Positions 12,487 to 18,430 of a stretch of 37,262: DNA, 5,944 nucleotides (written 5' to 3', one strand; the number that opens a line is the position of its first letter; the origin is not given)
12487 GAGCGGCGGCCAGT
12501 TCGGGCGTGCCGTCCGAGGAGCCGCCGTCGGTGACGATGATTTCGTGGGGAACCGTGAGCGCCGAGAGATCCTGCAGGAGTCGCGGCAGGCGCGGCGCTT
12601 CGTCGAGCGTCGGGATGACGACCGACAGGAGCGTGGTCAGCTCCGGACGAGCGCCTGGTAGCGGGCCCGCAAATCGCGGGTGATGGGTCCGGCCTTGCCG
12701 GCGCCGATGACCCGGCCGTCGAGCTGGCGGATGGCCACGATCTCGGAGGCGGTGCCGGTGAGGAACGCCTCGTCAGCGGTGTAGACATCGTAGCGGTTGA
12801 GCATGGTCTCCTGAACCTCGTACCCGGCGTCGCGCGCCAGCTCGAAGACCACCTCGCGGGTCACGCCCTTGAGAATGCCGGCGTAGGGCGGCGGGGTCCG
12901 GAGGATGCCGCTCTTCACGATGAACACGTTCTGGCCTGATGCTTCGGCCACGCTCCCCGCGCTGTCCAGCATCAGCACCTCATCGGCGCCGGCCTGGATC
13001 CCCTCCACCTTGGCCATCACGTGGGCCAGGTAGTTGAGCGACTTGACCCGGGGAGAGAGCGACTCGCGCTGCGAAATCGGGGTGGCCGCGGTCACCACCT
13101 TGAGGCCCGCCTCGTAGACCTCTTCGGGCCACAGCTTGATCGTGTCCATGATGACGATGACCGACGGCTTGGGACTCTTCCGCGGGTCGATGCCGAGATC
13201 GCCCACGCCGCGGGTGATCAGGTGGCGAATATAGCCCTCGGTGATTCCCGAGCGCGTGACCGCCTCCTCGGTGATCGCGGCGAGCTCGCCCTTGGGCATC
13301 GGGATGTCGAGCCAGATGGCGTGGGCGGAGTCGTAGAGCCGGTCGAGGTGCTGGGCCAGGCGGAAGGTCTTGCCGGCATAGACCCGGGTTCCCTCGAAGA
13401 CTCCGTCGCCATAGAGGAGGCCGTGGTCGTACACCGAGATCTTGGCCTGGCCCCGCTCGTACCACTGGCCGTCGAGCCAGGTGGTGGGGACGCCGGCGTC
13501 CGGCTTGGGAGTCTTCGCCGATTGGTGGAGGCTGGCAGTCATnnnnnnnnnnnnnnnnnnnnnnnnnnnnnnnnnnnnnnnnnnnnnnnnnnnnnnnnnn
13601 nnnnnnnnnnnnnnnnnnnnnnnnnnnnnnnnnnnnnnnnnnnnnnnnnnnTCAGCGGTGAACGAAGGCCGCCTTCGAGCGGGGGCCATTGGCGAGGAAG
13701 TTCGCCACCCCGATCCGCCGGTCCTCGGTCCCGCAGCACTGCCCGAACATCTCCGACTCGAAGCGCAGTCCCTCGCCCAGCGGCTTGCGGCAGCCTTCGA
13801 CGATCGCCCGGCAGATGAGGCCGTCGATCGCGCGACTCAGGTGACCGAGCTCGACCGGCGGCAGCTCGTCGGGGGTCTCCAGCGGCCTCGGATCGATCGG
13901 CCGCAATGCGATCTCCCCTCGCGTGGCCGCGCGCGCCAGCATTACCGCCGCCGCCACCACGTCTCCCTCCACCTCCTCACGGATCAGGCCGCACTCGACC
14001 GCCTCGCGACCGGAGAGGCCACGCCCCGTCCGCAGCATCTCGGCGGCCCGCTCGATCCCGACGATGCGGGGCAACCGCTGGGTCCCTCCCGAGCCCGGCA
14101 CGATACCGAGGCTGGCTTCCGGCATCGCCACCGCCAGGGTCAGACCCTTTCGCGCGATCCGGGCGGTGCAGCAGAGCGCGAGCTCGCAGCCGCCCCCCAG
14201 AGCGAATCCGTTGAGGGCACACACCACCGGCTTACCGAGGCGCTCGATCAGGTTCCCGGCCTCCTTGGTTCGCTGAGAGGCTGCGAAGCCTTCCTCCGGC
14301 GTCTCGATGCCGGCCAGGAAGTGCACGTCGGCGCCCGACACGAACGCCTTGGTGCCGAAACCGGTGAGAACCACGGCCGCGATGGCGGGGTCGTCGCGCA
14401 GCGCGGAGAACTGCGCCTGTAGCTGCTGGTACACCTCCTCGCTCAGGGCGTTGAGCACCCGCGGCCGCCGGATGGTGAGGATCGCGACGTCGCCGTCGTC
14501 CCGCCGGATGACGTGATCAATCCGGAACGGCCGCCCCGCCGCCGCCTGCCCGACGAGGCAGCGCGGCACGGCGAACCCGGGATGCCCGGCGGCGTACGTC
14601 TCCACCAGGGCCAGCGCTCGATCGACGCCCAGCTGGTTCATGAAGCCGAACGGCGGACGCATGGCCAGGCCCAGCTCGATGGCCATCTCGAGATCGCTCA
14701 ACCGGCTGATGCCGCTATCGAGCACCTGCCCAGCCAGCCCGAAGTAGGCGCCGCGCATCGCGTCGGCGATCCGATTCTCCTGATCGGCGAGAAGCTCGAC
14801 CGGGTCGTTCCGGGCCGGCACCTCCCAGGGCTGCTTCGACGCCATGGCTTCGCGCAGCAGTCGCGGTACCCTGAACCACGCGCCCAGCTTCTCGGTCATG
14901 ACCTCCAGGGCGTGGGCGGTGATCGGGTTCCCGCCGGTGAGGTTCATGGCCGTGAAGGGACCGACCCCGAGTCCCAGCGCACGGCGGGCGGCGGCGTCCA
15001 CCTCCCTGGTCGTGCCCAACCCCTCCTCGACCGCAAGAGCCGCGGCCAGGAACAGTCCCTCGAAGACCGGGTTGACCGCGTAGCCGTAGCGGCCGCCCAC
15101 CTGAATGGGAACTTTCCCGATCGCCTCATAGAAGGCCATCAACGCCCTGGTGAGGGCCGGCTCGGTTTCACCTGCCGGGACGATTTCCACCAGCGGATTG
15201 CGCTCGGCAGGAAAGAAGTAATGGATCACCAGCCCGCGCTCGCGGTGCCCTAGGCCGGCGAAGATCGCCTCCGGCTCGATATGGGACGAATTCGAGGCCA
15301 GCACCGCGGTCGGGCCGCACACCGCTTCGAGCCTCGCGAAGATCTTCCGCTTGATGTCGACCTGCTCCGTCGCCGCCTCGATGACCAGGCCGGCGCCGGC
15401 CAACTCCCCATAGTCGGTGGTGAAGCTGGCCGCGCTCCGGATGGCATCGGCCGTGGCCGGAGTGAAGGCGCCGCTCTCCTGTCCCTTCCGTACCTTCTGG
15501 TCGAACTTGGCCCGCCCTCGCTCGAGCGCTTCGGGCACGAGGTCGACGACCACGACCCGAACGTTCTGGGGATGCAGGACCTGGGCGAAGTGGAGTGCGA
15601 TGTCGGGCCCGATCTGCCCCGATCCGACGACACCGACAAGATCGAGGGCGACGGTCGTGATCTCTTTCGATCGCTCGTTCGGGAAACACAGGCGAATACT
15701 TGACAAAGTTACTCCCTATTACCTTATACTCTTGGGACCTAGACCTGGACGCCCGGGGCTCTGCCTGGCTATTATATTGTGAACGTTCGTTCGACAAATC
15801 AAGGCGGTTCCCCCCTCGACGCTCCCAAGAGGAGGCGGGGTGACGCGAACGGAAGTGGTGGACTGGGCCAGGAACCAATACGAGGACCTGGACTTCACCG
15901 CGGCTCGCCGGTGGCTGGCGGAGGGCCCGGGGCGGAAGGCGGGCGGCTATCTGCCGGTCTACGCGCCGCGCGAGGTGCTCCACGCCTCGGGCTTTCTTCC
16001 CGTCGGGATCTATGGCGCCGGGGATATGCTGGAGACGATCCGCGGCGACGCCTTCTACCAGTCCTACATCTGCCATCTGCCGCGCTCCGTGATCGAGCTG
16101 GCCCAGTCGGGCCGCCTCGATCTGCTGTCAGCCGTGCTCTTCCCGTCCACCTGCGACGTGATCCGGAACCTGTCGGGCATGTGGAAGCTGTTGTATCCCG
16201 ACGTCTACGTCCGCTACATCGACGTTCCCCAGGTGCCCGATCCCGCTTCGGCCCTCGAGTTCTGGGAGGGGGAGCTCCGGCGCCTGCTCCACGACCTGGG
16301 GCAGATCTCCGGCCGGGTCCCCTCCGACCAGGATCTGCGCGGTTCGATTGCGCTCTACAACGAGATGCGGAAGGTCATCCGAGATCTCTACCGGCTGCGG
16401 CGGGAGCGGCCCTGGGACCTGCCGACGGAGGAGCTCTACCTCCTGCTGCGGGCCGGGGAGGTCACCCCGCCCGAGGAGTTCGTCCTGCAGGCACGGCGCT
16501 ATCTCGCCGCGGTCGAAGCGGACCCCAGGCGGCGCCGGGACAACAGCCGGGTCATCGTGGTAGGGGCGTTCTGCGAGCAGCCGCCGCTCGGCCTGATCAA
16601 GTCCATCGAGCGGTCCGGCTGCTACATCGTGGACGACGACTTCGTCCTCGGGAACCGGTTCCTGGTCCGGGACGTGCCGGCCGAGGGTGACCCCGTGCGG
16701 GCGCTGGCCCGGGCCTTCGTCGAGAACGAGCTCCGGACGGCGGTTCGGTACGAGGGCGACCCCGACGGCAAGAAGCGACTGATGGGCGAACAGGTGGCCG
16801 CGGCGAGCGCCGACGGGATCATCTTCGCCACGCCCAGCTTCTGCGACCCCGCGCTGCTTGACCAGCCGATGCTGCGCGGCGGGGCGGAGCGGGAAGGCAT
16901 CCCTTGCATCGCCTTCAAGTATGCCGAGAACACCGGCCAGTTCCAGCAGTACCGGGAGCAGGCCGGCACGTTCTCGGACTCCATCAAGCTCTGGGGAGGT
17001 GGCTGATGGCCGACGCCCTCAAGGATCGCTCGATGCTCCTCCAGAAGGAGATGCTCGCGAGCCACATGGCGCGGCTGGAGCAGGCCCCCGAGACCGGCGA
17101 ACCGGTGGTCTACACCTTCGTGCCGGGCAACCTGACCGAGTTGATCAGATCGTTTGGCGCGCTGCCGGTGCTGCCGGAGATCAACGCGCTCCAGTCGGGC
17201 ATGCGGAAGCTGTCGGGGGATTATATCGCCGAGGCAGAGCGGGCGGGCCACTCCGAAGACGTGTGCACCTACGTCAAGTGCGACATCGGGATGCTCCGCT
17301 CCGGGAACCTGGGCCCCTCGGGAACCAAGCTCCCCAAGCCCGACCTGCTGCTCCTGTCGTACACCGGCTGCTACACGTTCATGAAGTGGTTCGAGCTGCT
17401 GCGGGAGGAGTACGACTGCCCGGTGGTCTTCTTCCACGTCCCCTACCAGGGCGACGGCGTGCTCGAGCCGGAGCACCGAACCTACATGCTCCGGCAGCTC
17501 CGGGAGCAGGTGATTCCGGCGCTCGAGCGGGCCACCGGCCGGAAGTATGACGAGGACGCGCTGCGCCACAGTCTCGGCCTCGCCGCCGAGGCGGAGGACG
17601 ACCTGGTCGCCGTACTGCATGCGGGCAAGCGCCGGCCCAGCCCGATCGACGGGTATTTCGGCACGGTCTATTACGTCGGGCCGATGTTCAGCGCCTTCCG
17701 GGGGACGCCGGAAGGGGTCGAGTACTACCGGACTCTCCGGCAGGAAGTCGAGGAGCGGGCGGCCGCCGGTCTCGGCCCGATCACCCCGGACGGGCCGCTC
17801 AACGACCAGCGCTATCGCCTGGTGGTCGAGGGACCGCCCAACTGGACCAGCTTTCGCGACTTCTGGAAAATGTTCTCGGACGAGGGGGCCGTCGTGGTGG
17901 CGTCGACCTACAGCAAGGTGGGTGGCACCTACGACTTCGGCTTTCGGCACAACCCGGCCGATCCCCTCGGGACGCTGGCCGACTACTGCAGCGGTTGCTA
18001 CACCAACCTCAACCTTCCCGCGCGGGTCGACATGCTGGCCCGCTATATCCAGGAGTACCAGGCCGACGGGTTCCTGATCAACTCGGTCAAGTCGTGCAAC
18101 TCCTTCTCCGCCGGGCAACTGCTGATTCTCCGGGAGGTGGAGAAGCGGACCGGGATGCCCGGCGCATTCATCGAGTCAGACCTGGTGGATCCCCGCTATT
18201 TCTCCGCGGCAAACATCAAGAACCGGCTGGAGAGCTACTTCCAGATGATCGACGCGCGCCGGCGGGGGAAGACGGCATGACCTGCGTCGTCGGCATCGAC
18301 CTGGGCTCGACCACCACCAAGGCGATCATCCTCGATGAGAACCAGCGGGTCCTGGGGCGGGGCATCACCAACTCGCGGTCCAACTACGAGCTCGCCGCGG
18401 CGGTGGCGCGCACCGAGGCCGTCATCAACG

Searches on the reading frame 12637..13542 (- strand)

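Call 6: search_protein_families(library=pfam, proteins=[window:12637-13542:-], max_evalue=0.001)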
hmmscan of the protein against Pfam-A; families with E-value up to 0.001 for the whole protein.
window:12637-13542:- (301 aa): 1 family
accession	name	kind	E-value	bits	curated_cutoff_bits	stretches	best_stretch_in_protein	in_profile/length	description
PF01063.24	Aminotran_4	-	8.4e-55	186.5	28.5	1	47-273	1-222/223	Amino-transferase class IV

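Call 9: search_protein_families(library=ncbifam, proteins=[window:12637-13542:-], max_evalue=1e-10)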
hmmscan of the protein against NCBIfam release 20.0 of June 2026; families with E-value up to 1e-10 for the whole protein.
window:12637-13542:- (301 aa): 18 families
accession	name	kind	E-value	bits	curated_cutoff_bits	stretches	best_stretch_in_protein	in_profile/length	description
NF006185.0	PRK08320.1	subfamily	1.6e-116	388.5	363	1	21-299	5-283/292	branched-chain amino acid aminotransferase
NF009126.0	PRK12479.1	equivalog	2.5e-91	305.9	518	1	22-300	7-285/299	branched-chain-amino-acid transaminase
TIGR01122.1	ilvE_I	equivalog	1.6e-87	293.4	245.55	1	22-300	1-285/298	branched-chain-amino-acid transaminase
NF005146.0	PRK06606.1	equivalog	1.2e-75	254.3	279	1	19-300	7-293/307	branched-chain amino acid transaminase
NF005209.0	PRK06680.1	subfamily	6.7e-57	192.5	320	1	22-299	6-281/286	D-amino-acid transaminase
NF005726.0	PRK07544.1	equivalog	8.9e-55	185.9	396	1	21-301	13-290/295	branched-chain amino acid aminotransferase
NF005800.0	PRK07650.1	equivalog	4.5e-53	180.4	308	1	22-297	4-274/290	aminodeoxychorismate lyase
TIGR01121.1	D_amino_aminoT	equivalog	2.9e-52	177.6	277.45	1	23-297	4-273/276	D-amino-acid transaminase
NF009896.0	PRK13356.1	equivalog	1.3e-38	132.7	262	1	20-296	9-280/287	branched-chain amino acid aminotransferase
TIGR03461.1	pabC_Proteo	equivalog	2.6e-37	128.5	176.85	1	32-276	7-247/262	aminodeoxychorismate lyase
NF009066.0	PRK12400.1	equivalog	3.1e-37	128.6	538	1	32-296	20-279/290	D-amino-acid transaminase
NF004761.0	PRK06092.1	equivalog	1.1e-36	126.4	260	1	22-276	3-249/268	aminodeoxychorismate lyase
NF005888.0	PRK07849.1-3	equivalog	1.1e-27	96.8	273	1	23-279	17-274/298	aminodeoxychorismate lyase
NF005886.0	PRK07849.1-1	equivalog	1.2e-24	87.2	253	1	39-278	32-271/291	aminodeoxychorismate lyase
NF009897.0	PRK13357.1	equivalog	1e-22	80.4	307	1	21-296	43-340/358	branched-chain amino acid aminotransferase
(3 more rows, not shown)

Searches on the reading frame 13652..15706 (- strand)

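Call 6: search_protein_families(library=pfam, proteins=[window:13652-15706:-], max_evalue=0.001)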
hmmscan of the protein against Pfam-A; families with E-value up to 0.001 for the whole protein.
window:13652-15706:- (684 aa): 4 families
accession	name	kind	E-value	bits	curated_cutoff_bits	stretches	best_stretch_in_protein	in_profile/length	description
PF02737.24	3HCDH_N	-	7.8e-45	153.4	22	1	24-203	2-177/180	3-hydroxyacyl-CoA dehydrogenase, NAD binding domain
PF00378.25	ECH_1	-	7.5e-40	137.3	27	1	406-586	5-182/251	Enoyl-CoA hydratase/isomerase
PF16113.10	ECH_2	-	2.9e-30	106.4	27.2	1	408-580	2-173/335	Enoyl-CoA hydratase/isomerase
PF00725.27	3HCDH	-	1.6e-10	41.8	22.1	1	208-285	1-78/97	3-hydroxyacyl-CoA dehydrogenase, C-terminal domain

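Call 9: search_protein_families(library=ncbifam, proteins=[window:13652-15706:-], max_evalue=1e-10)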
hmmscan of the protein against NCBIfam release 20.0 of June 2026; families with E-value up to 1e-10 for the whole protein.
window:13652-15706:- (684 aa): 77 families (the best 25 are shown)
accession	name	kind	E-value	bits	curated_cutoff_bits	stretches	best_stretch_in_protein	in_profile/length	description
NF008363.0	PRK11154.1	equivalog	2.2e-71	240.9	869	2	400-593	9-204/708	fatty acid oxidation complex subunit alpha FadJ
NF008727.0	PRK11730.1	equivalog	1.8e-64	218.3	870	2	404-600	14-210/717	fatty acid oxidation complex subunit alpha FadB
TIGR02440.1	FadJ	equivalog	3.3e-61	207.4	968.45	2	403-593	7-199/699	fatty acid oxidation complex subunit alpha FadJ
TIGR02441.1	fa_ox_alpha_mit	equivalog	1.9e-57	194.9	964.65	2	396-579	12-196/737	fatty acid oxidation complex subunit alpha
TIGR02437.1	FadB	equivalog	5.9e-53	180.3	933.55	2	406-599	16-209/714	fatty acid oxidation complex subunit alpha FadB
NF004475.0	PRK05809.1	subfamily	1.2e-52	178.9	394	1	397-600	4-206/260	short-chain-enoyl-CoA hydratase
NF005802.0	PRK07657.1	equivalog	4.6e-46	157.4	363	1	405-602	12-208/260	enoyl-CoA hydratase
NF006007.0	PRK08138.1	subfamily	4.9e-44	150.6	355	1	400-594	11-200/261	enoyl-CoA hydratase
NF005803.0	PRK07658.1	equivalog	2.4e-43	148.4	313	1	402-592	7-194/257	enoyl-CoA hydratase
NF004517.0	PRK05862.1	equivalog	3.2e-43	148.1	396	1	397-587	4-188/257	enoyl-CoA hydratase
NF004634.0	PRK05980.1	equivalog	3e-42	144.8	375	1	398-595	4-203/263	crotonase/enoyl-CoA hydratase family protein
NF007239.0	PRK09674.1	equivalog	4.6e-42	144.3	371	1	398-602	5-205/257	2,3-dehydroadipyl-CoA hydratase PaaF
NF006124.0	PRK08268.1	subfamily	5.8e-42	144.3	508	1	21-259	7-241/507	3-hydroxyacyl-CoA dehydrogenase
NF051848.1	EnCoAHydtEchA19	equivalog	8.7e-39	133.6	400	1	402-593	5-196/258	enoyl-CoA hydratase EchA19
NF005875.0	PRK07819.1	subfamily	2e-38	132.4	319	1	20-286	4-268/287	3-hydroxybutyryl-CoA dehydrogenase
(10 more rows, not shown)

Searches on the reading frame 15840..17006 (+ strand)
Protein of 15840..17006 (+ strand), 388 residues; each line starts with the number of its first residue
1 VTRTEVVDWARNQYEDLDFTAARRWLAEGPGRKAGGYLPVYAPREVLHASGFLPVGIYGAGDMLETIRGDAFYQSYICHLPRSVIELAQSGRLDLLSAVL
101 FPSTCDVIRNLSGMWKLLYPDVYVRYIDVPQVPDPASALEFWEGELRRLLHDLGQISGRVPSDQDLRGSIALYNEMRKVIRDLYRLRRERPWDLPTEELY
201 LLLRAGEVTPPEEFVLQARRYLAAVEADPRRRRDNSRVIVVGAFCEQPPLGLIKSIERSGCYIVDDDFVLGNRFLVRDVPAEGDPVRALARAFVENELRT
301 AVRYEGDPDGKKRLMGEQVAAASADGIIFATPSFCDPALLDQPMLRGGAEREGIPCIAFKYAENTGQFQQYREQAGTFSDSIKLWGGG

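Call 6: search_protein_families(library=pfam, proteins=[window:15840-17006:+], max_evalue=0.001)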
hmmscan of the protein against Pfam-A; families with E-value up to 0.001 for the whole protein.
window:15840-17006:+ (388 aa): 1 family
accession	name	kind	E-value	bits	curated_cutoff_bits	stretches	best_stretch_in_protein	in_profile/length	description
PF06050.19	HGD-D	-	1.4e-64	219.3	28.4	1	40-382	2-342/342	2-hydroxyglutaryl-CoA dehydratase, D-component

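Call 7: search_protein_families(library=ncbifam, proteins=[window:15840-17006:+], max_evalue=0.00001)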
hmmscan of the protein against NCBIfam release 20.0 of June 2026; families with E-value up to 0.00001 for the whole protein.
window:15840-17006:+ (388 aa): 4 families
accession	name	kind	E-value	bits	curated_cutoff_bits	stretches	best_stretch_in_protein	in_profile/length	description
TIGR02263.1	benz_CoA_red_C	equivalog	4.6e-147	489.9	421.15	1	10-382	8-380/380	benzoyl-CoA reductase subunit C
NF052456.1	HyiscapDhHadC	equivalog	1.9e-43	148.8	700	1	31-380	27-370/372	(R)-2-hydroxyisocaproyl-CoA dehydratase subunit beta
NF040772.1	double_cubane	equivalog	1.7e-25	89.9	350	1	30-359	18-349/372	double-cubane-cluster-containing anaerobic reductase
TIGR03190.1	benz_CoA_bzdN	equivalog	4.8e-23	81.5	453.8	1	13-361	10-351/377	benzoyl-CoA reductase, bzd-type, subunit N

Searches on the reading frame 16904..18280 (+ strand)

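Call 6: search_protein_families(library=pfam, proteins=[window:16904-18280:+], max_evalue=0.001)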
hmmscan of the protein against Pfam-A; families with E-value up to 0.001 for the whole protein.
window:16904-18280:+ (458 aa): 1 family
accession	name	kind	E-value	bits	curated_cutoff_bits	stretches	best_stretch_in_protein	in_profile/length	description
PF06050.19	HGD-D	-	2.6e-61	208.5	28.4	1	78-449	6-342/342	2-hydroxyglutaryl-CoA dehydratase, D-component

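Call 7: search_protein_families(library=ncbifam, proteins=[window:16904-18280:+], max_evalue=0.00001)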
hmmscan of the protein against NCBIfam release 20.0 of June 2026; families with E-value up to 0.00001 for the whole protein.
window:16904-18280:+ (458 aa): 4 families
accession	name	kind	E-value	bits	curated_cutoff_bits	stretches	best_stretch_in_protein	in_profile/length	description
TIGR02260.1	benz_CoA_red_B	equivalog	1.1e-203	676.6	486.55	1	38-449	2-413/413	benzoyl-CoA reductase subunit B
NF052455.1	HyiscapDhHadB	equivalog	1.8e-44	152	750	1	41-452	2-397/398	(R)-2-hydroxyisocaproyl-CoA dehydratase subunit alpha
TIGR03191.1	benz_CoA_bzdO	equivalog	1e-18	67.8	448.6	1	98-337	65-292/430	benzoyl-CoA reductase, bzd-type, subunit O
NF040772.1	double_cubane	equivalog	2.5e-16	59.7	350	1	54-449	8-372/372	double-cubane-cluster-containing anaerobic reductase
